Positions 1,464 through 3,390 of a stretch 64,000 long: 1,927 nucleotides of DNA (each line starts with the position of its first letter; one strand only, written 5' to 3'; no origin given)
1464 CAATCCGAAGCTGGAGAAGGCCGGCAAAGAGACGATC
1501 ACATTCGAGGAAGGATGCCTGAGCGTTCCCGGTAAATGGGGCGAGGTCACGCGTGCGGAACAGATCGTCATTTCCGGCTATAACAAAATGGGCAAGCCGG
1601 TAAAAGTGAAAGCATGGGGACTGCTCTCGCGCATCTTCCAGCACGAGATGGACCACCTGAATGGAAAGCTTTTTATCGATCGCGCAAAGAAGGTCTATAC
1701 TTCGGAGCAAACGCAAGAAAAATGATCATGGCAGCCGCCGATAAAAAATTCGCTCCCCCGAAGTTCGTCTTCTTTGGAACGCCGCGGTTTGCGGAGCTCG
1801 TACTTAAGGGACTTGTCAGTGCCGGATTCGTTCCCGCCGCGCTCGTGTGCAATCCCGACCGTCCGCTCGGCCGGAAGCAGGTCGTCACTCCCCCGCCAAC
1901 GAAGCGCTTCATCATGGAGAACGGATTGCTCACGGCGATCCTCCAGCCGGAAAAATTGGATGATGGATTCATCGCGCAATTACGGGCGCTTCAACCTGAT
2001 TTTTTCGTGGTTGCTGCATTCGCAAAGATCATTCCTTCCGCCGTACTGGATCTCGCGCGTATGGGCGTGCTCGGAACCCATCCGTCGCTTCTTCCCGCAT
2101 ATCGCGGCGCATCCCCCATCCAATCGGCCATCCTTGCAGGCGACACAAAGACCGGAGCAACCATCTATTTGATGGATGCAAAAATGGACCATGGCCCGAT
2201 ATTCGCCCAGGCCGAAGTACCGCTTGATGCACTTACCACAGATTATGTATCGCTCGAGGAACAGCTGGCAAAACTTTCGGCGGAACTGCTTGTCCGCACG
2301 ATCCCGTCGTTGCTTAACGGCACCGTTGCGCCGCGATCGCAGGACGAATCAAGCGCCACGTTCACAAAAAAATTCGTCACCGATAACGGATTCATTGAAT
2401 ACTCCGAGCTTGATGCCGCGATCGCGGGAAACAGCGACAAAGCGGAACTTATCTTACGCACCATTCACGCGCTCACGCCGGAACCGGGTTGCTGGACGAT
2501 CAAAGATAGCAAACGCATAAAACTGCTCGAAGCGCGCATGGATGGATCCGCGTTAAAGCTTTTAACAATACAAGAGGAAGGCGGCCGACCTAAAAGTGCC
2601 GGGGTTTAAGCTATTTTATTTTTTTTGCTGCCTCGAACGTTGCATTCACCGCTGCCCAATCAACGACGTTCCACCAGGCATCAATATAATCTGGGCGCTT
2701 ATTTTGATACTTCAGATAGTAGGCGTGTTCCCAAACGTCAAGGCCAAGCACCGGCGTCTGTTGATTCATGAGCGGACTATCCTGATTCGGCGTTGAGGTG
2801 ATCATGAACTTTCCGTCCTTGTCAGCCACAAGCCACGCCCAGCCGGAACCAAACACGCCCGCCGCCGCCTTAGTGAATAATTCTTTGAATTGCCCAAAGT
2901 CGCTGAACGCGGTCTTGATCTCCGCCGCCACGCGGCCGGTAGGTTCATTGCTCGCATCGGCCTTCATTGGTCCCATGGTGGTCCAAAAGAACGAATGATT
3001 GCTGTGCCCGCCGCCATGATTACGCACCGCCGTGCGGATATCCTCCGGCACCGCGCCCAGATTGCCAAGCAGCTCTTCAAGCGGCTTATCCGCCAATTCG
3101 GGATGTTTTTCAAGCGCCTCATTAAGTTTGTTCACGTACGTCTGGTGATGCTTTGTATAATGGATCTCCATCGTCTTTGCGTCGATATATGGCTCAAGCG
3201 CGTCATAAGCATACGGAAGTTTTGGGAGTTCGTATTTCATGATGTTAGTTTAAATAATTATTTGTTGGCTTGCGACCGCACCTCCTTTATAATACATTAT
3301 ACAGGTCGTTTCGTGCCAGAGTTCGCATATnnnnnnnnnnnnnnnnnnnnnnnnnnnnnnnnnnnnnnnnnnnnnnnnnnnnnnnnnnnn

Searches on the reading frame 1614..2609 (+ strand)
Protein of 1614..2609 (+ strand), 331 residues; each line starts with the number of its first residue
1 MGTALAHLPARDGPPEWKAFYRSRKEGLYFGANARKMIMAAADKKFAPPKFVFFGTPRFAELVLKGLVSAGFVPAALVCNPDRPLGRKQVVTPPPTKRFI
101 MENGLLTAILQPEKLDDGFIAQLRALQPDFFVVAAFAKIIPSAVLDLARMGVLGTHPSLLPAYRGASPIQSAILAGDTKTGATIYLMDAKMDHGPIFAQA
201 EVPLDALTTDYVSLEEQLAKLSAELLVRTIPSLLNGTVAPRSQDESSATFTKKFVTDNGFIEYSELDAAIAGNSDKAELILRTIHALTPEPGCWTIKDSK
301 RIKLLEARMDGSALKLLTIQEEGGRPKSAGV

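Call 26: search_protein_families(library=pfam, proteins=[window:1614-2609:+], max_evalue=0.001)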
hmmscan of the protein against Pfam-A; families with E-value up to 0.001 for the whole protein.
window:1614-2609:+ (331 aa): 2 families
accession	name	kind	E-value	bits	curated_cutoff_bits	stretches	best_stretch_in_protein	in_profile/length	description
PF00551.24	Formyl_trans_N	-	1.3e-36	126.5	26.1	1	50-230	2-181/181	Formyl transferase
PF02911.23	Formyl_trans_C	-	1.3e-05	25.7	21.1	1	274-310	12-48/100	Formyl transferase, C-terminal domain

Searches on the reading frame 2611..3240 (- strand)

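Call 26: search_protein_families(library=pfam, proteins=[window:2611-3240:-], max_evalue=0.001)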
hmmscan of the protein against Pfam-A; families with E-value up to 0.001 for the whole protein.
window:2611-3240:- (209 aa): 2 families
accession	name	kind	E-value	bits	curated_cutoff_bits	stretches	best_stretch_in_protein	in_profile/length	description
PF02777.23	Sod_Fe_C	-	6.4e-42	142.2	20.9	1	100-200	1-101/102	Iron/manganese superoxide dismutases, C-terminal domain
PF00081.27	Sod_Fe_N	-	1.3e-33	115.7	27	1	2-89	1-81/82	Iron/manganese superoxide dismutases, alpha-hairpin domain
